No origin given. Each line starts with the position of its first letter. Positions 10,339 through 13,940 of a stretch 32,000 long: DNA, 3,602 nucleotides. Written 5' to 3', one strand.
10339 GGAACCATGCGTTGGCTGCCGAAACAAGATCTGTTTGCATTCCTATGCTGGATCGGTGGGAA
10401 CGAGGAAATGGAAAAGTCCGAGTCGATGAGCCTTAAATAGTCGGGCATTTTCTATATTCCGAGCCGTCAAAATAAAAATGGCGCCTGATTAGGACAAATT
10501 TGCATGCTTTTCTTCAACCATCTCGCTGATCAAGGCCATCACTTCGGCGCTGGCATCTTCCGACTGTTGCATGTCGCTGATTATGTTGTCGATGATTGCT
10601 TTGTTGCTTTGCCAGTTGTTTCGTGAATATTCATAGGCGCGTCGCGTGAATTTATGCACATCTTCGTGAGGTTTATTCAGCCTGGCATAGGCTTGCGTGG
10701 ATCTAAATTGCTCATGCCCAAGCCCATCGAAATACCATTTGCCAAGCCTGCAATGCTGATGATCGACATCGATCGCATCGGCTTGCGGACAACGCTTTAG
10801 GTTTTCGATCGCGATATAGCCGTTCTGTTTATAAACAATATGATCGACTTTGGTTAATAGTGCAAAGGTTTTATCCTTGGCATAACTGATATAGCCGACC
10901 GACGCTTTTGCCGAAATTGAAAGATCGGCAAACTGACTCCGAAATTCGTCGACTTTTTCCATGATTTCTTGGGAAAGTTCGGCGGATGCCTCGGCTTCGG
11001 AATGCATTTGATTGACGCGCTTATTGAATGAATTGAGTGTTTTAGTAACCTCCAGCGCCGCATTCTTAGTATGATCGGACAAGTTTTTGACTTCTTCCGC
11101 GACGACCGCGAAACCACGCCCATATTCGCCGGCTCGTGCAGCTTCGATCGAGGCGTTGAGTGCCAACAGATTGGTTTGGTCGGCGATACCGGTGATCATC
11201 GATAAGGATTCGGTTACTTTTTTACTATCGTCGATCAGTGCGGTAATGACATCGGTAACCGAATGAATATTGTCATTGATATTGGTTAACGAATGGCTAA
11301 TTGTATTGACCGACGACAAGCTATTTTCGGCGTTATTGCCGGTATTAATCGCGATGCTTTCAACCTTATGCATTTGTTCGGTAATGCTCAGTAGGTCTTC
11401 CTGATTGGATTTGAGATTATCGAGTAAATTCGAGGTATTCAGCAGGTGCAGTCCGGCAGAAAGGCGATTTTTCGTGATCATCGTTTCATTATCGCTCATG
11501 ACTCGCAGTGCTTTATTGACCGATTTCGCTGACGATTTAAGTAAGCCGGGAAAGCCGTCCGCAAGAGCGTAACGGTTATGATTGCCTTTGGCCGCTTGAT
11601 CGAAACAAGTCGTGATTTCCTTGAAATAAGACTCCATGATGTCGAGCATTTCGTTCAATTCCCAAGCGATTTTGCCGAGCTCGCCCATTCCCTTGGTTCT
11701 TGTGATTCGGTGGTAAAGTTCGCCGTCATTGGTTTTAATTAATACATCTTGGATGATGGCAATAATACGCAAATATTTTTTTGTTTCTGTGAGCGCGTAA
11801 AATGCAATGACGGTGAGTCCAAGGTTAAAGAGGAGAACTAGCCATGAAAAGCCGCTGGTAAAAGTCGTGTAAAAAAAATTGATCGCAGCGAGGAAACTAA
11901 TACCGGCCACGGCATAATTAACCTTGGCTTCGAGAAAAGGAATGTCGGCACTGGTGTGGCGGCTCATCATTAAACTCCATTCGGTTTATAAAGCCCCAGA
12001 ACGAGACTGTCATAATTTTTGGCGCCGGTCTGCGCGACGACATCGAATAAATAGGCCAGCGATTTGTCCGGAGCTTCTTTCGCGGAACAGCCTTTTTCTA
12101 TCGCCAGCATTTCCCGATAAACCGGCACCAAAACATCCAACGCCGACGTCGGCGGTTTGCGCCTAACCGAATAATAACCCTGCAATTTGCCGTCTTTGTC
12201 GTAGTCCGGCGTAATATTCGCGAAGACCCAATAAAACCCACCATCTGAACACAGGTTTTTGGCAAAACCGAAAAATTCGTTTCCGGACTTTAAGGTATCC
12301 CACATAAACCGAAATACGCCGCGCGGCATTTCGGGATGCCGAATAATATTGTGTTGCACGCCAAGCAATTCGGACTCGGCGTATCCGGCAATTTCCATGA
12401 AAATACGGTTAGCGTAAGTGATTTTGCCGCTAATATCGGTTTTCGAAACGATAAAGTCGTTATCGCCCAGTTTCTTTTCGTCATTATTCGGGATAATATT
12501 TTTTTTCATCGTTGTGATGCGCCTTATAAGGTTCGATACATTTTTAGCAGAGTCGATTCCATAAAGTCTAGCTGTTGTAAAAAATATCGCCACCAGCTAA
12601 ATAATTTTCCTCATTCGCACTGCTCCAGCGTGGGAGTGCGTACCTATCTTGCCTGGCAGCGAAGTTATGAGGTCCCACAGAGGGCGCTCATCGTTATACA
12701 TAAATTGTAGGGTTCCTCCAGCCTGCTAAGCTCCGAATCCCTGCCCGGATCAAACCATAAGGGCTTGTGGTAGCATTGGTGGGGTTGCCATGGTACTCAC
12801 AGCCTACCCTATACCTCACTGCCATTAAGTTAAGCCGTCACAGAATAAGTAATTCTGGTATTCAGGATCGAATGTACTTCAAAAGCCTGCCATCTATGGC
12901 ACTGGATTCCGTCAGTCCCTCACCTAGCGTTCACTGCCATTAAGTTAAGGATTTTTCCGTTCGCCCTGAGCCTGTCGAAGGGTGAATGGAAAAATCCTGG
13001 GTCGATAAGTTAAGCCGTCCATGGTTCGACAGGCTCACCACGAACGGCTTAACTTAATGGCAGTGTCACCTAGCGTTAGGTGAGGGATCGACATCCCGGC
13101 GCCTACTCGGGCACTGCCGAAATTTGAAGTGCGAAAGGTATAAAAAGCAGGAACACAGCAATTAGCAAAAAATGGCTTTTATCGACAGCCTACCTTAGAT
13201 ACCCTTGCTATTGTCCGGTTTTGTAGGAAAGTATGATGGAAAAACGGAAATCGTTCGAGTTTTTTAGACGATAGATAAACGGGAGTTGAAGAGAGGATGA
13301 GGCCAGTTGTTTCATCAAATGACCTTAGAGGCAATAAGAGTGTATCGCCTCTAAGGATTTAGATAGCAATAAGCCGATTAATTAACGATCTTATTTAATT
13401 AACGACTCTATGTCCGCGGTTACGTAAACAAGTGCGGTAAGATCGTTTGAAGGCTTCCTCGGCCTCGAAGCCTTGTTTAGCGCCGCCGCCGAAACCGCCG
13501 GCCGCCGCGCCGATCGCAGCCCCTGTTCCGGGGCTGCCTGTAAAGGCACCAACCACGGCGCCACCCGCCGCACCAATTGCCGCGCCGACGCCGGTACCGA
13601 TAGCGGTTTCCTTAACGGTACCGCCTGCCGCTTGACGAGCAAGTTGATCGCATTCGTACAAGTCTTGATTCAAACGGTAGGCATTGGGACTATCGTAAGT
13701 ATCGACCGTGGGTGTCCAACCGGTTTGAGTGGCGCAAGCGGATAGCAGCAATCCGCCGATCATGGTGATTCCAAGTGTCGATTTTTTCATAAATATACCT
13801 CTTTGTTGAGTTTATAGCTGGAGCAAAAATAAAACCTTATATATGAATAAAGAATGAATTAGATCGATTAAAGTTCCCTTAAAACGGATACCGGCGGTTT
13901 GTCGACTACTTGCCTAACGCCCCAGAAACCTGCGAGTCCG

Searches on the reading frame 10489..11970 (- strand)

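Call 56: search_protein_families(library=pfam, proteins=[window:10489-11970:-], max_evalue=0.00001)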
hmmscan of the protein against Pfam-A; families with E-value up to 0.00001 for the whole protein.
window:10489-11970:- (493 aa): 2 families
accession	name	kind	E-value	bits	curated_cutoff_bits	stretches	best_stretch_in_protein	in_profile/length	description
PF00015.26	MCPsignal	-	2.1e-29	103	34.6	1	216-356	20-142/172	Methyl-accepting chemotaxis protein (MCP) signalling domain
PF13682.11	CZB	-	5.9e-14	52.6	29.4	1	377-445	1-63/64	Chemoreceptor zinc-binding domain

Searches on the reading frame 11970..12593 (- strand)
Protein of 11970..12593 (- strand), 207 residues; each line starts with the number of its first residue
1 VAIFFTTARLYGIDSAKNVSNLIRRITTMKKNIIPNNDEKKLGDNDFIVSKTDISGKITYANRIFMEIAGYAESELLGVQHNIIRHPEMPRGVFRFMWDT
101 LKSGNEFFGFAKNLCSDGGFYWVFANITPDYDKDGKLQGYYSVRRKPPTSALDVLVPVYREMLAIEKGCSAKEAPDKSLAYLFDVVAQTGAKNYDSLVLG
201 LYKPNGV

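Call 56: search_protein_families(library=pfam, proteins=[window:11970-12593:-], max_evalue=0.00001)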
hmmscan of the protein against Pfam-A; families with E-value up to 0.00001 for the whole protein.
window:11970-12593:- (207 aa): 2 families
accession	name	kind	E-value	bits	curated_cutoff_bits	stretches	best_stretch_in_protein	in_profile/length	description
PF08447.18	PAS_3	-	2.5e-13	50.5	25.6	1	59-142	2-87/89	PAS fold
PF00989.32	PAS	-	1.7e-08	34.9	22.6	1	51-140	16-106/113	PAS fold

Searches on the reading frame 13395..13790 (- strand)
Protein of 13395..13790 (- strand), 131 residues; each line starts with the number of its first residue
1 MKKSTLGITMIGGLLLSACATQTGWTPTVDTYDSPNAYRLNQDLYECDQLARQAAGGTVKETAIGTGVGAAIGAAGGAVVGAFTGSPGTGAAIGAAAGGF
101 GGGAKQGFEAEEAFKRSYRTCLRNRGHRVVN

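Call 57: search_protein_families(library=pfam, proteins=[window:13395-13790:-], max_evalue=0.00001)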
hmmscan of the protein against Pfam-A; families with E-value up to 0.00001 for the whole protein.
window:13395-13790:- (131 aa): 2 families
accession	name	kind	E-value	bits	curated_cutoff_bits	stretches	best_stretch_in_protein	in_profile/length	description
PF13436.11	Gly-zipper_OmpA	-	1.9e-09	37.6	27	1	64-106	2-44/44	Glycine-zipper domain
PF13441.11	Gly-zipper_YMGG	-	7.9e-08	32.3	28.9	1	69-106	6-43/45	YMGG-like Gly-zipper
